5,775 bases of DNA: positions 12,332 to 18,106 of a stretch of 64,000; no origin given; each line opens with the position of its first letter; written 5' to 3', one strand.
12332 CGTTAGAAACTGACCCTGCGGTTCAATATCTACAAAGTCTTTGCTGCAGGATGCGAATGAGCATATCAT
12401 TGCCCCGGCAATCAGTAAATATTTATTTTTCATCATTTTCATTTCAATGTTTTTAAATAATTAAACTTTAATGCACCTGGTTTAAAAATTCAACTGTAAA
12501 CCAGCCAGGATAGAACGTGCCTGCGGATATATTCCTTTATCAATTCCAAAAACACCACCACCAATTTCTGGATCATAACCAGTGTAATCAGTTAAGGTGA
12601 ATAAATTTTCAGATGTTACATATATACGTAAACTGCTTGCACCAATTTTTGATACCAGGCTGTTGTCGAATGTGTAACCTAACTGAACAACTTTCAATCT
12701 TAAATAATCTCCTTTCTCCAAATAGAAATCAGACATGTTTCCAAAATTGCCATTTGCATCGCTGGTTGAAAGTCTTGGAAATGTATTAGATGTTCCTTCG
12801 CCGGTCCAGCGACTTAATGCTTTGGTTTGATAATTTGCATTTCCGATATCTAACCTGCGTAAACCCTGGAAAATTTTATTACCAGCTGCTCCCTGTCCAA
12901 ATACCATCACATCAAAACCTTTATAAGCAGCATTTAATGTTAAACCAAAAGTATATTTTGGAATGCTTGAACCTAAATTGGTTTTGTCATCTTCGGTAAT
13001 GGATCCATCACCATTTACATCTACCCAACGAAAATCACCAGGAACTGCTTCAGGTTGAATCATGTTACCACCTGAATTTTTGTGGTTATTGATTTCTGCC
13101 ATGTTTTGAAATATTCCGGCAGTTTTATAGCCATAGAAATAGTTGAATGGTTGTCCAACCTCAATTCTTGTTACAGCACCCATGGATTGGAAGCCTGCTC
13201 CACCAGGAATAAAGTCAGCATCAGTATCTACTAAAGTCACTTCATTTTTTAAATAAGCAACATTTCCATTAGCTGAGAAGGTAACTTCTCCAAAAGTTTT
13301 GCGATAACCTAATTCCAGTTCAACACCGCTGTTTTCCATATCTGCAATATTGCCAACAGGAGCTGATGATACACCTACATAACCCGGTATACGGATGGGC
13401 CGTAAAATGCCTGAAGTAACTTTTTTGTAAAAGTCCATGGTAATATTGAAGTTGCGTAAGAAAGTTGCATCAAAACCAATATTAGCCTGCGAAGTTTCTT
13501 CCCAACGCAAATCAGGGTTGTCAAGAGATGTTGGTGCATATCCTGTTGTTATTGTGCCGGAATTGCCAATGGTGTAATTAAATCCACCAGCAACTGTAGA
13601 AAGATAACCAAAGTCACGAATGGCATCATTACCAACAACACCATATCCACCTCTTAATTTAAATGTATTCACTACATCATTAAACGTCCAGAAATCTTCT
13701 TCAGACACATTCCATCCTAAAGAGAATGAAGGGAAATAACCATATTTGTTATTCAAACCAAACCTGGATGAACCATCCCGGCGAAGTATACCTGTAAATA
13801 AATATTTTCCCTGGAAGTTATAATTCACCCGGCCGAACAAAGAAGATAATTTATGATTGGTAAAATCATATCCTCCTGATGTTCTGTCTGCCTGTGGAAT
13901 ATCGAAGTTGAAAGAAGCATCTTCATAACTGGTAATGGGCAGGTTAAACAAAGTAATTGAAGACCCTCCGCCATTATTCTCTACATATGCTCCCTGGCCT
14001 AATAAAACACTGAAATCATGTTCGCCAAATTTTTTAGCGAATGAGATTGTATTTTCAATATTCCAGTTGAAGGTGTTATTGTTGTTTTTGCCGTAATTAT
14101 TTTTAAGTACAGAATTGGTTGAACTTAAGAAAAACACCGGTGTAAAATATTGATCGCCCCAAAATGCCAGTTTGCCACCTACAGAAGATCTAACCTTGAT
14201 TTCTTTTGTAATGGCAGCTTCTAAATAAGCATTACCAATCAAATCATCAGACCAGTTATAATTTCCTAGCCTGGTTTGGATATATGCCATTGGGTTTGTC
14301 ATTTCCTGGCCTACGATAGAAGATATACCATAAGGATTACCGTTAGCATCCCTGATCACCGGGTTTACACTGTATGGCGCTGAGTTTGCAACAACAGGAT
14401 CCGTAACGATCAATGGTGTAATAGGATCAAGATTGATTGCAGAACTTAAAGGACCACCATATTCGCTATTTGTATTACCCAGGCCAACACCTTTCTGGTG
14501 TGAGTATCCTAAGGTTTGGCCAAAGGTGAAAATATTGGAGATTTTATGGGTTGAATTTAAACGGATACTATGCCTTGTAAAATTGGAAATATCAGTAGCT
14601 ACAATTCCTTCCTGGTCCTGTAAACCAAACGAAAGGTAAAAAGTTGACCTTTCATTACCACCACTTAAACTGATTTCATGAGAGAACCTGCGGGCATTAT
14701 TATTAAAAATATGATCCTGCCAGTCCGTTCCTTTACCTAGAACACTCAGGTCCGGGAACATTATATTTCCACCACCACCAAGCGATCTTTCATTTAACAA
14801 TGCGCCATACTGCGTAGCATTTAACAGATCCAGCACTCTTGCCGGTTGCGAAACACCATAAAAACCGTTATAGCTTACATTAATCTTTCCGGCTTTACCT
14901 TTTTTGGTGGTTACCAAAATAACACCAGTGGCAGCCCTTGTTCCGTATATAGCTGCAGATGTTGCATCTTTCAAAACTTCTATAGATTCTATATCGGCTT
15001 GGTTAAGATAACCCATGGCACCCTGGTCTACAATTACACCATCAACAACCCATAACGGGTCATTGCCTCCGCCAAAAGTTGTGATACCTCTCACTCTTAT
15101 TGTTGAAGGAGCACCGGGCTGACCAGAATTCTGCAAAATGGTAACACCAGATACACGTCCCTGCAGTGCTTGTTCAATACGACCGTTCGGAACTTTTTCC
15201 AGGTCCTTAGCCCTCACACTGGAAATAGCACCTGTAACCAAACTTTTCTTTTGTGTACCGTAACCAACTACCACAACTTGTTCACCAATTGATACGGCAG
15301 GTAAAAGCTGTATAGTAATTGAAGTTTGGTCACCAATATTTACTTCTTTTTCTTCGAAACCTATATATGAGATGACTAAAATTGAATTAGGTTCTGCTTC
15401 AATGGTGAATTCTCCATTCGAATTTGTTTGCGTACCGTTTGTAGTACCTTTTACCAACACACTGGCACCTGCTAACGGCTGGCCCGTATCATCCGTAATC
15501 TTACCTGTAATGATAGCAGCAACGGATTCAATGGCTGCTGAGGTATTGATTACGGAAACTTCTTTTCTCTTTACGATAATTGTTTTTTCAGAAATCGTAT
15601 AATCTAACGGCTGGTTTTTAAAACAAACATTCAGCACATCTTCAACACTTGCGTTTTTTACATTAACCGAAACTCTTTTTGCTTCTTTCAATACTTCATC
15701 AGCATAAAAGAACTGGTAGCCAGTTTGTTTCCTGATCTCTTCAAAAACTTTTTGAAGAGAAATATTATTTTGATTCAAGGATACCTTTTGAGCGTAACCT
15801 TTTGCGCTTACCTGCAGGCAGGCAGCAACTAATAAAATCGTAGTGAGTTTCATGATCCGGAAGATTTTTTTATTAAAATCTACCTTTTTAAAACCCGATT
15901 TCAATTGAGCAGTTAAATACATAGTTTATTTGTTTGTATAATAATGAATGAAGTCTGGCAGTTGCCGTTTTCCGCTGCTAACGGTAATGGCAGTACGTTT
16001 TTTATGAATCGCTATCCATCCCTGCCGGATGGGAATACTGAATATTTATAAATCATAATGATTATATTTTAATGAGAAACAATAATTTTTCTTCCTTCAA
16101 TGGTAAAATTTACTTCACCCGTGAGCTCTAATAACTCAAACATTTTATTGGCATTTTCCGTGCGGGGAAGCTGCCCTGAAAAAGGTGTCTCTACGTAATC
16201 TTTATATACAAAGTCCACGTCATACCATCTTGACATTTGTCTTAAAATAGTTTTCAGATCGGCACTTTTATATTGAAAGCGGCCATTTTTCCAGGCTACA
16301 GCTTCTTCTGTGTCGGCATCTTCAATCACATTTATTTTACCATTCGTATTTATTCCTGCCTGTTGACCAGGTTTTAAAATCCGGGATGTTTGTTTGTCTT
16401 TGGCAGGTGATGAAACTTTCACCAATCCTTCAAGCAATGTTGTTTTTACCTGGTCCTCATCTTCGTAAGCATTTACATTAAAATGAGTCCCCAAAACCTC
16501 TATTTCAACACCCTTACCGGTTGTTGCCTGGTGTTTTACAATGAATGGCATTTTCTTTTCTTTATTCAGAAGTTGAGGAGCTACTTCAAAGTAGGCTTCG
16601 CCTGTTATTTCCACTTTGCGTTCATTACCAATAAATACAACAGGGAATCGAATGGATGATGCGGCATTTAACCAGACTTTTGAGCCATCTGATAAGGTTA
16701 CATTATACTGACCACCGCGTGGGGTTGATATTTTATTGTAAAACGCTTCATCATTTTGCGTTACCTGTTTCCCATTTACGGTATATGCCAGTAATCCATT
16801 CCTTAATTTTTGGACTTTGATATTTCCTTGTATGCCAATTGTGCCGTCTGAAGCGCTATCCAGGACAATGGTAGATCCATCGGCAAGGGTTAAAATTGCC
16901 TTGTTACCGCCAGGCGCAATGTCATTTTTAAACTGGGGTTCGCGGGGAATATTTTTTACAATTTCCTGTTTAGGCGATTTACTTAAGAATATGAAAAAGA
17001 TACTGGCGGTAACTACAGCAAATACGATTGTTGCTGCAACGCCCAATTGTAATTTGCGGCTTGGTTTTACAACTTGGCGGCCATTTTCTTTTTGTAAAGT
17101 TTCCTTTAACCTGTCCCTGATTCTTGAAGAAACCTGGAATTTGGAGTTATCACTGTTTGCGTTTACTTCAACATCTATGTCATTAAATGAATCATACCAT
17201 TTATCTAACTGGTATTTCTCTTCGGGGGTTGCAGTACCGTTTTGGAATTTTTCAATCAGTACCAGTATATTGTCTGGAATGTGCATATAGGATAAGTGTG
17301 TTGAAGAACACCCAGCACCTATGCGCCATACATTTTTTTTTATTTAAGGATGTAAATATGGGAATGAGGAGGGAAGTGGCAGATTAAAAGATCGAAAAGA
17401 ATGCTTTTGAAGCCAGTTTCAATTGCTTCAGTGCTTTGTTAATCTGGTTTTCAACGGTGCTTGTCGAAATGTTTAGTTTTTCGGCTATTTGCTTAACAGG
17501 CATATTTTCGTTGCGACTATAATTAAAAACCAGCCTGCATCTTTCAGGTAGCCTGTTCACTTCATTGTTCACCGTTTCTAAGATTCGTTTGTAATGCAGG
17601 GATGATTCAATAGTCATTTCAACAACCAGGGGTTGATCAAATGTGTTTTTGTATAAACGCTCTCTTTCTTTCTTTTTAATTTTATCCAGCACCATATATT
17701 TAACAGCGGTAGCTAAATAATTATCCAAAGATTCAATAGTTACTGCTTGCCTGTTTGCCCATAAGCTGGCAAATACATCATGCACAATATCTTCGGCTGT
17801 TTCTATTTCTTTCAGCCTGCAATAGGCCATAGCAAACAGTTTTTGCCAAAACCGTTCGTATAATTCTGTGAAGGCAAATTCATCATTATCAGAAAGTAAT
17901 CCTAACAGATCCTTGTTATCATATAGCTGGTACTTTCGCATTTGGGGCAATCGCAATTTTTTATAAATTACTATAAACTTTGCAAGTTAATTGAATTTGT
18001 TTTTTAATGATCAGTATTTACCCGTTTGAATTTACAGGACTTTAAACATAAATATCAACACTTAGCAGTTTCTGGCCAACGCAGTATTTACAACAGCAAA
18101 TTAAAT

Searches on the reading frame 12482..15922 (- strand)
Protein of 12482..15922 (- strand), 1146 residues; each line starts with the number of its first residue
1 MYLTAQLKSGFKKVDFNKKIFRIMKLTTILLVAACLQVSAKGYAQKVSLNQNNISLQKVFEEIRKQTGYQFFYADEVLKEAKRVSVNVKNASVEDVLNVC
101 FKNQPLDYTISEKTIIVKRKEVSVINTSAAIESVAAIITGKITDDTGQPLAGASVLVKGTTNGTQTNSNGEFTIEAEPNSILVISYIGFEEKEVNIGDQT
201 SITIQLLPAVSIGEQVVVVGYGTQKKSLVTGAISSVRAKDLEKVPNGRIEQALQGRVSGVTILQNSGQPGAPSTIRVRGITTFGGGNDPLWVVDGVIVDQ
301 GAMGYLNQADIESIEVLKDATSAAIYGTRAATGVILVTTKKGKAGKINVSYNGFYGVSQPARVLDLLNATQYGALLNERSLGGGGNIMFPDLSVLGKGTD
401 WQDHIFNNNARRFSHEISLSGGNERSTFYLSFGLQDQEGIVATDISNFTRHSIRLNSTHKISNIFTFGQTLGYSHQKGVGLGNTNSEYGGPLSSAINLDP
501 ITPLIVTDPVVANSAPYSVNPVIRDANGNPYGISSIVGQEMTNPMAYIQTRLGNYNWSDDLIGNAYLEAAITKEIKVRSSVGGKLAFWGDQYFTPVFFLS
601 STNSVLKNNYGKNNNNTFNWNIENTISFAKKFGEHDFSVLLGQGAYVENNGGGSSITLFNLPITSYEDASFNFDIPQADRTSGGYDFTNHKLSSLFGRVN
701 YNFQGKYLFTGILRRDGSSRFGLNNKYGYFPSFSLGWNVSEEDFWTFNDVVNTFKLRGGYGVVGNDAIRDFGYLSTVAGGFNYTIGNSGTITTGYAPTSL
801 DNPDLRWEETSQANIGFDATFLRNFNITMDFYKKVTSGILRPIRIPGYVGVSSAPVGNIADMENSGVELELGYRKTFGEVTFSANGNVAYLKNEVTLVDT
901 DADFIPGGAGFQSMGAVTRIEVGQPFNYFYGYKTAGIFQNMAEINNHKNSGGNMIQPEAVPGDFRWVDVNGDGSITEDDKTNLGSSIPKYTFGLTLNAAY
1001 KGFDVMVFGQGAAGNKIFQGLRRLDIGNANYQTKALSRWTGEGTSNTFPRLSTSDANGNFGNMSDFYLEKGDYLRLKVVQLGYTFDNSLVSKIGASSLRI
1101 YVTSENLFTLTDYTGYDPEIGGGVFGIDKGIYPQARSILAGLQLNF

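Call 4: search_protein_families(library=pfam, proteins=[window:12482-15922:-], max_evalue=0.01)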
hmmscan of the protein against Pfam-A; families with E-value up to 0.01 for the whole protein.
window:12482-15922:- (1146 aa): 5 families
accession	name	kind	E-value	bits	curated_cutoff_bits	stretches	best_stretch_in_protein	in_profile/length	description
PF07715.20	Plug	-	5.8e-19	69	23.9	1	228-334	4-107/107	TonB-dependent Receptor Plug Domain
PF13715.12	CarbopepD_reg_2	-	1.5e-17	63.8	32.2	1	138-218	1-88/88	CarboxypepD_reg-like domain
PF07660.19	STN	-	2.4e-16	59.7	28.4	1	69-120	1-52/52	Secretin and TonB N terminus short domain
PF13620.12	CarboxypepD_reg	-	5.3e-12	46.4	32.3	1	138-206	2-81/82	Carboxypeptidase regulatory-like domain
PF16344.10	FecR_C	-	0.00048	20.5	24.4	1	52-117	5-70/70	FecR, C-terminal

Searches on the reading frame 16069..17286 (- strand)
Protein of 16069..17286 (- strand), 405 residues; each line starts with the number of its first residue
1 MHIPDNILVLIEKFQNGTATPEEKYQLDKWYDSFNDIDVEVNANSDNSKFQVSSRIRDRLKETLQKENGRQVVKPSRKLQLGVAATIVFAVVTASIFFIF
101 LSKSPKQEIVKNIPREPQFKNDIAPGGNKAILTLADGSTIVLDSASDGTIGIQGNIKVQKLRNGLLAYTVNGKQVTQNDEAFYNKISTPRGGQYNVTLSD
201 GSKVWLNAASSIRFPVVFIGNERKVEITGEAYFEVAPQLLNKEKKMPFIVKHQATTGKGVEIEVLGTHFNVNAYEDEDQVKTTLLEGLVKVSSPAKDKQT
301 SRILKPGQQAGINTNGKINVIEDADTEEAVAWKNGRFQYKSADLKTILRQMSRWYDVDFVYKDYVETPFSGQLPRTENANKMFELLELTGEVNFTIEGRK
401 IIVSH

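Call 4: search_protein_families(library=pfam, proteins=[window:16069-17286:-], max_evalue=0.01)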
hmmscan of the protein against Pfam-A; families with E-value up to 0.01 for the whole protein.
window:16069-17286:- (405 aa): 3 families
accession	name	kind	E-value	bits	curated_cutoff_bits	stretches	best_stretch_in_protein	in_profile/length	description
PF04773.18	FecR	-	6.3e-16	59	24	1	185-290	2-97/97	FecR protein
PF16344.10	FecR_C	-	8.5e-16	58.2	24.4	1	337-403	2-70/70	FecR, C-terminal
PF16378.10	DUF4988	-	7.7e-05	23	30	0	130-180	50-98/183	Domain of unknown function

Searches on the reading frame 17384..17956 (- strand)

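Call 4: search_protein_families(library=pfam, proteins=[window:17384-17956:-], max_evalue=0.01)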
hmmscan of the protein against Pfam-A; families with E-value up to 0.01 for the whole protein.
window:17384-17956:- (190 aa): 14 families
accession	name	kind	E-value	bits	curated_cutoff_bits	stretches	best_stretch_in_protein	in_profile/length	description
PF08281.18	Sigma70_r4_2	-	5.8e-13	48.7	25.7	1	132-179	7-54/54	Sigma-70, region 4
PF04545.22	Sigma70_r4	-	1.8e-09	37.4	24.1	1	134-180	3-49/50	Sigma-70, region 4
PF00196.25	GerE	-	1.2e-05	25.2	23.5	1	152-184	18-50/57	Bacterial regulatory proteins, luxR family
PF04542.20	Sigma70_r2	-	1.5e-05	25.1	24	1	32-98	1-70/71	Sigma-70 region 2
PF08279.18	HTH_11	-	0.00018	21.8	25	1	149-174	13-38/55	HTH domain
PF13384.12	HTH_23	-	0.00019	21.6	24.6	1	136-172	4-38/50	Homeodomain-like domain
PF13412.12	HTH_24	-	0.00026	20.9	21.9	1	148-175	14-41/48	Winged helix-turn-helix DNA-binding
PF04967.18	HTH_10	-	0.00046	20.4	23.1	1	144-179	18-51/53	HTH DNA binding domain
PF13542.12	HTH_Tnp_ISL3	-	0.0006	19.7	27.4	1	151-173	26-48/51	Helix-turn-helix domain of transposase family ISL3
PF07638.17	Sigma70_ECF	-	0.00079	19.8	21.1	1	16-173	6-173/185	ECF sigma factor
PF14493.12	HTH_40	-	0.0022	18.7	27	0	149-179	10-40/89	Helix-turn-helix domain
PF01047.28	MarR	-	0.0033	17.7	24.6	1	147-174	13-40/59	MarR family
PF12116.14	SpoIIID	-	0.0036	17.8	27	0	138-180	6-48/82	Stage III sporulation protein D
PF13936.12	HTH_38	-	0.0042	17.2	27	0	148-171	17-40/44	Helix-turn-helix domain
